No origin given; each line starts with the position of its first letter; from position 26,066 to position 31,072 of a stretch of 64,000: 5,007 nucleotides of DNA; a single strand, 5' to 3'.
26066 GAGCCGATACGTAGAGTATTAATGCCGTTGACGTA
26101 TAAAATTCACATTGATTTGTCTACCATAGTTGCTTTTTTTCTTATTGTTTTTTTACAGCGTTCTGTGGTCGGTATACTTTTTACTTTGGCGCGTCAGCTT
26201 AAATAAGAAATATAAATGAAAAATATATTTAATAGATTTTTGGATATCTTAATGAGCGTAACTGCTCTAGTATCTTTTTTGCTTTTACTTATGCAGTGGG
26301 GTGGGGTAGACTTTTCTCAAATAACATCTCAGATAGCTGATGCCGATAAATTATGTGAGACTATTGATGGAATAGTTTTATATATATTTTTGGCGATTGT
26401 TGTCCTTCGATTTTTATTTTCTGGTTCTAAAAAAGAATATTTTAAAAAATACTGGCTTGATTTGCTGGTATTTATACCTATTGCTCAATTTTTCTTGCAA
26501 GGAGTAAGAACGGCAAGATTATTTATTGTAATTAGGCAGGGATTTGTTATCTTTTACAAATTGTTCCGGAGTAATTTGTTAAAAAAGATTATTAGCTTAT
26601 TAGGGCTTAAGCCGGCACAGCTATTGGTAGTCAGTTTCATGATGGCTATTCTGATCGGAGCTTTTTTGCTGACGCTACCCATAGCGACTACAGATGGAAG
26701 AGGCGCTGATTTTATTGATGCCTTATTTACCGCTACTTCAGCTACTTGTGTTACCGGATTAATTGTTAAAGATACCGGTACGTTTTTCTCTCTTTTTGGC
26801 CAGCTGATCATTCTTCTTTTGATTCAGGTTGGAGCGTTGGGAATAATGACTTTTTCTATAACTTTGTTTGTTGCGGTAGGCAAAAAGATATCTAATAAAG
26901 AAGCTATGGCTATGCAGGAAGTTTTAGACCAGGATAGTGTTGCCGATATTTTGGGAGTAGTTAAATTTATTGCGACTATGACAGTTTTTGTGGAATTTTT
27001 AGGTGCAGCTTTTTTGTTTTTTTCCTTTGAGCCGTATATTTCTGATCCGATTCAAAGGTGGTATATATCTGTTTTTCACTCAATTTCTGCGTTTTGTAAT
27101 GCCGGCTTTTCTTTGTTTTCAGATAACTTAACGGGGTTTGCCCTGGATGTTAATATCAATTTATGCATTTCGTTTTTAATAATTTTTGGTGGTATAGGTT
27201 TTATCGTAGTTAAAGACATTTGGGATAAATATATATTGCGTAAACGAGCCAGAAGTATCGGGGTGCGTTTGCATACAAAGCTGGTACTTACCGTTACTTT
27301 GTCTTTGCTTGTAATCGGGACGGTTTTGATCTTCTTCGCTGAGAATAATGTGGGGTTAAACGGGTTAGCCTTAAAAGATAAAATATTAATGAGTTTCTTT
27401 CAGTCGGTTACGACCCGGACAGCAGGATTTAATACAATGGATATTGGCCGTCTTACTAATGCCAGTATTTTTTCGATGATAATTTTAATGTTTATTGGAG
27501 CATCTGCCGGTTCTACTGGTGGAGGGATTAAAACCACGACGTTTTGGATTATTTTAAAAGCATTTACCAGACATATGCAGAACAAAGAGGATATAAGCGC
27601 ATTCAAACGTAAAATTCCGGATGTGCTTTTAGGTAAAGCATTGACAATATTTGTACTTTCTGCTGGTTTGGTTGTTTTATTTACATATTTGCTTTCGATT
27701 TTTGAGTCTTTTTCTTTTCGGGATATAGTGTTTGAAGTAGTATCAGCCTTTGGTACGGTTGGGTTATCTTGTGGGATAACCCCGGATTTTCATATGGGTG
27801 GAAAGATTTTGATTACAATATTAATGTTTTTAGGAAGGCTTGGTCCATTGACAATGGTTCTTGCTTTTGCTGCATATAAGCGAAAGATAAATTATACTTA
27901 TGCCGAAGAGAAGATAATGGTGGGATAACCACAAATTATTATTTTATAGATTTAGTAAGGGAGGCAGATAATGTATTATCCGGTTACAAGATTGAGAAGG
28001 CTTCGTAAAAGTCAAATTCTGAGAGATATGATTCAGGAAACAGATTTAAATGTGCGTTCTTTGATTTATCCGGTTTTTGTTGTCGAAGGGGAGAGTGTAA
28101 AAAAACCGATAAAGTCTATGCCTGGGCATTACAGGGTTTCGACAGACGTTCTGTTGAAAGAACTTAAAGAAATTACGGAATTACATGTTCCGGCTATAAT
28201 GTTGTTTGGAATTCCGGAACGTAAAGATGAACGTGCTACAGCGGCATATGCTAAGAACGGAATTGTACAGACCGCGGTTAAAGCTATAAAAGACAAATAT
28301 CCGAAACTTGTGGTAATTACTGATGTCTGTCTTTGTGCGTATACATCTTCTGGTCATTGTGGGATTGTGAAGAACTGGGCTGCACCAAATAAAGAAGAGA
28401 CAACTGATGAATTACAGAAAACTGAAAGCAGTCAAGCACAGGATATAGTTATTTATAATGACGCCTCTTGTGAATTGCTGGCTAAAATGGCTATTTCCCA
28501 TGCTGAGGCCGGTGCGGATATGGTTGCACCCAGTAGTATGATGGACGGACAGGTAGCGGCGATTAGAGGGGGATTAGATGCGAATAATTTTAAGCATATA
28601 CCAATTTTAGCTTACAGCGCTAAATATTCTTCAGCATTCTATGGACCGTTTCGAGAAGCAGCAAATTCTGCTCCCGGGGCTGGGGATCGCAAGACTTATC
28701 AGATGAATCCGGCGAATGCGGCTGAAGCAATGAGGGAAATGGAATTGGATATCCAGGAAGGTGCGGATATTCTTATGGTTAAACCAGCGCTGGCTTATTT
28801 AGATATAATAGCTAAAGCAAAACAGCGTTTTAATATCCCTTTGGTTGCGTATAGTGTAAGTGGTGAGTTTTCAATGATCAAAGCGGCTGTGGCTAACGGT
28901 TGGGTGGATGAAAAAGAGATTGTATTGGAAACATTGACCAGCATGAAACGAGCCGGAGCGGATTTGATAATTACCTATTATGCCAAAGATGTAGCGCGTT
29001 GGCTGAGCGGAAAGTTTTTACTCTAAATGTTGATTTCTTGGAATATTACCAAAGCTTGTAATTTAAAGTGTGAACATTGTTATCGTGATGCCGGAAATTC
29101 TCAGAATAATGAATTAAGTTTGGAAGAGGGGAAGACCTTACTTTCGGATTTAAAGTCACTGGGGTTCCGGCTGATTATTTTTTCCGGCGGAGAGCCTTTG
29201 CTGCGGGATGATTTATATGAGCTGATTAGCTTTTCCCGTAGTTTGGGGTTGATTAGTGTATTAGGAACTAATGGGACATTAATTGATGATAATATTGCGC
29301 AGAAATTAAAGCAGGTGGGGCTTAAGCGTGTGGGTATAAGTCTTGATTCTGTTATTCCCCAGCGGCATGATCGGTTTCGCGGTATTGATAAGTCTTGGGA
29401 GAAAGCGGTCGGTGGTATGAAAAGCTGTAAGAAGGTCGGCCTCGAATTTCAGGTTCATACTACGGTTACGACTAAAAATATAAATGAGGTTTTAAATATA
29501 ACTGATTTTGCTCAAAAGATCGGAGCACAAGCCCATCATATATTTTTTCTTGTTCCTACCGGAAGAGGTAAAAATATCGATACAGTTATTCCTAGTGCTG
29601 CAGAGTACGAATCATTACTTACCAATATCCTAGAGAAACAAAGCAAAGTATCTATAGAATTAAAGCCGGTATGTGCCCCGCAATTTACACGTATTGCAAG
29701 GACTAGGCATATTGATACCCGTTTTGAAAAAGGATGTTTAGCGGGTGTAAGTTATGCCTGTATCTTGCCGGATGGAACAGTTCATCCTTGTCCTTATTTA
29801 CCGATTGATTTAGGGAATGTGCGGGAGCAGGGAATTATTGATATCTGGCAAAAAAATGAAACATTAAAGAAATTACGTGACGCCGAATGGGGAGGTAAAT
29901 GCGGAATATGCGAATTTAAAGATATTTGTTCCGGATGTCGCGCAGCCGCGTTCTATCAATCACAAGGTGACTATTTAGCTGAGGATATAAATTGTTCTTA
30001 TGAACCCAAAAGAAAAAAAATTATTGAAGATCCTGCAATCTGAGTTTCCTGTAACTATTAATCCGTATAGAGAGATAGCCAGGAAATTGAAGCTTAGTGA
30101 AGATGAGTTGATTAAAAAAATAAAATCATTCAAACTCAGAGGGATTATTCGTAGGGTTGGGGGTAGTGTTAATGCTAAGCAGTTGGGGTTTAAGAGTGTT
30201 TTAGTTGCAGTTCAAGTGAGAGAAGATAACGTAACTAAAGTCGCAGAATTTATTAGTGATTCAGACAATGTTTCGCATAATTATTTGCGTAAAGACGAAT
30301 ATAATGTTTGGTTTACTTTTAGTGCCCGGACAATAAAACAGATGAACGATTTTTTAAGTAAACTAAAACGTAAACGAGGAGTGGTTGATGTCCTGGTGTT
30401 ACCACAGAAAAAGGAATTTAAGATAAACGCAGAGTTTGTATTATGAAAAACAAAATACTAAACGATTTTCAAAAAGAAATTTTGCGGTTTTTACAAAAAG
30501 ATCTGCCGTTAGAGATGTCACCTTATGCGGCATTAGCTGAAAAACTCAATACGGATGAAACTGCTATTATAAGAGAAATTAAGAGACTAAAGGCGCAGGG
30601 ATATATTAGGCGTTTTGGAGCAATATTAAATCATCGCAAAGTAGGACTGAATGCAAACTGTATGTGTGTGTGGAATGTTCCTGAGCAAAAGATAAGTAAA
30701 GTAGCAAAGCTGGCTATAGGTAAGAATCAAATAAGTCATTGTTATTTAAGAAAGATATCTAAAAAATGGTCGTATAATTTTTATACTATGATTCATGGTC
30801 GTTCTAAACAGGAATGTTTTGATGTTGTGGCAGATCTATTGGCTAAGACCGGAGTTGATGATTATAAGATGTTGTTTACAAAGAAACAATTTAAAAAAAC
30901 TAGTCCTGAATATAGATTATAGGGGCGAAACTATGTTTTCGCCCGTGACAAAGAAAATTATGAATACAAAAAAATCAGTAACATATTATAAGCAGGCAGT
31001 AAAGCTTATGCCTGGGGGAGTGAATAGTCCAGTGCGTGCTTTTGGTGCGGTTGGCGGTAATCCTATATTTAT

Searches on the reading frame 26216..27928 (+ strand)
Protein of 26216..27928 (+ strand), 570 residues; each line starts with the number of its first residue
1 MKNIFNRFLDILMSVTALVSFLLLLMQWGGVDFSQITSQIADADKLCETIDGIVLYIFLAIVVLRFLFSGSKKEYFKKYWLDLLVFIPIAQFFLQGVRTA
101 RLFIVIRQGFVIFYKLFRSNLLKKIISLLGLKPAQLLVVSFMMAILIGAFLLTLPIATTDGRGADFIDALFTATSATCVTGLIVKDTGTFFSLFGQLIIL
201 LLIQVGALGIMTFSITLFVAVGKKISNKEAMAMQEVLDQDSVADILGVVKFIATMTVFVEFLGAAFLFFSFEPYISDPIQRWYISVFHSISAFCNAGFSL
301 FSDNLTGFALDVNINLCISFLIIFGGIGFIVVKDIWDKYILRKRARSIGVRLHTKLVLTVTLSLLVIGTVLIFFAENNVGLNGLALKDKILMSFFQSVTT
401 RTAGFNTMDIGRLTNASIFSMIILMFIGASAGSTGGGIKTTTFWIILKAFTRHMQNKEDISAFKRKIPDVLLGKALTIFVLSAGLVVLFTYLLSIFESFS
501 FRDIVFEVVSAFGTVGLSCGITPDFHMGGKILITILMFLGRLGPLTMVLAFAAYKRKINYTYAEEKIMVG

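Call 30: search_protein_families(library=pfam, proteins=[window:26216-27928:+], max_evalue=0.0001)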
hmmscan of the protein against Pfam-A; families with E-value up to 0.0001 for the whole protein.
window:26216-27928:+ (570 aa): 1 family
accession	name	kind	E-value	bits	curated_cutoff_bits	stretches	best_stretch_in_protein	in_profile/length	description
PF02386.22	TrkH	-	7.3e-58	196.7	27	1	143-552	45-491/502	Cation transport protein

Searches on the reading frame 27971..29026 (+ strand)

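Call 30: search_protein_families(library=pfam, proteins=[window:27971-29026:+], max_evalue=0.0001)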
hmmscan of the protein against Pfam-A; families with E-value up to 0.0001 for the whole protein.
window:27971-29026:+ (351 aa): 1 family
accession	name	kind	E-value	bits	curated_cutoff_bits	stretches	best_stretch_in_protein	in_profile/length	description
PF00490.27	ALAD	-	6.1e-145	482.7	24.6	1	6-344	2-317/317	Delta-aminolevulinic acid dehydratase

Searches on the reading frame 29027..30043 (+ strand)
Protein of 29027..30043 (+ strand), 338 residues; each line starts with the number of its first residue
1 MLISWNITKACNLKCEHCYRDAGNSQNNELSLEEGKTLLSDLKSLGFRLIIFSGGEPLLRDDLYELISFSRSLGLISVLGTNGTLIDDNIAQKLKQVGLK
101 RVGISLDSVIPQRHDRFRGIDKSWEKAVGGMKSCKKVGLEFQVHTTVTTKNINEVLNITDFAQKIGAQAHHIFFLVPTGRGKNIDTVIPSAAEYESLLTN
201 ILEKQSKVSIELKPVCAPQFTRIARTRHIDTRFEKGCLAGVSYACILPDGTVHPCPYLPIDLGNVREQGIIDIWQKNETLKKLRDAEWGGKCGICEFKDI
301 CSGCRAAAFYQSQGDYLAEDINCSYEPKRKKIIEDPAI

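Call 30: search_protein_families(library=pfam, proteins=[window:29027-30043:+], max_evalue=0.0001)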
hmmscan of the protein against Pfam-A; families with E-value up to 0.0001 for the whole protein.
window:29027-30043:+ (338 aa): 3 families
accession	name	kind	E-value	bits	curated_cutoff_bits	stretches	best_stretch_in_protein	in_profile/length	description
PF04055.27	Radical_SAM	-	2.4e-25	90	29.5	1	6-161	2-165/166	Radical SAM superfamily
PF13186.11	SPASM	-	6.1e-11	42.9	21.5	1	237-295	1-66/67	Iron-sulfur cluster-binding domain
PF13353.11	Fer4_12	-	1.4e-05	25.8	22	1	9-92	13-100/137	4Fe-4S single cluster domain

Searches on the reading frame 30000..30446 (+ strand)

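Call 31: search_protein_families(library=pfam, proteins=[window:30000-30446:+], max_evalue=0.0001)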
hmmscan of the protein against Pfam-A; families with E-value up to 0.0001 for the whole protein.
window:30000-30446:+ (148 aa): 2 families
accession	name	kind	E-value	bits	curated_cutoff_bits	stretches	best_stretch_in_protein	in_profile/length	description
PF17805.7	AsnC_trans_reg2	-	3.4e-22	78.8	27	1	61-141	1-86/86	AsnC-like ligand binding domain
PF22451.2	NirdL-like_HTH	-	3.2e-17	62.3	27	1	5-51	1-47/47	Siroheme decarboxylase NirDL-like HTH domain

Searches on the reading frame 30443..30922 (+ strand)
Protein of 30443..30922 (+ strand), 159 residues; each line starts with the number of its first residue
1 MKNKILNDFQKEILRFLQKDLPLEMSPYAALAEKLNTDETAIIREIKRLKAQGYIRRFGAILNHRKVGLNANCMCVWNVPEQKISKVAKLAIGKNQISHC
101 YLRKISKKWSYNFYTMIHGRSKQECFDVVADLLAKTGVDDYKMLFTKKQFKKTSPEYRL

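Call 31: search_protein_families(library=pfam, proteins=[window:30443-30922:+], max_evalue=0.0001)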
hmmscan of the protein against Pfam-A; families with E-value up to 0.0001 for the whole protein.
window:30443-30922:+ (159 aa): 4 families
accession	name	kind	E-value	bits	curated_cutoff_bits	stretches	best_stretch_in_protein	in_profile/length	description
PF17805.7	AsnC_trans_reg2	-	1.6e-30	105.5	27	1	66-151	1-86/86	AsnC-like ligand binding domain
PF22451.2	NirdL-like_HTH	-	7.1e-15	54.8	27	1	11-56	2-47/47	Siroheme decarboxylase NirDL-like HTH domain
PF13412.12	HTH_24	-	4.8e-05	23.3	21.9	0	28-56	20-48/48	Winged helix-turn-helix DNA-binding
PF13404.12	HTH_AsnC-type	-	7.5e-05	22.9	27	0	11-50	6-42/42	AsnC-type helix-turn-helix domain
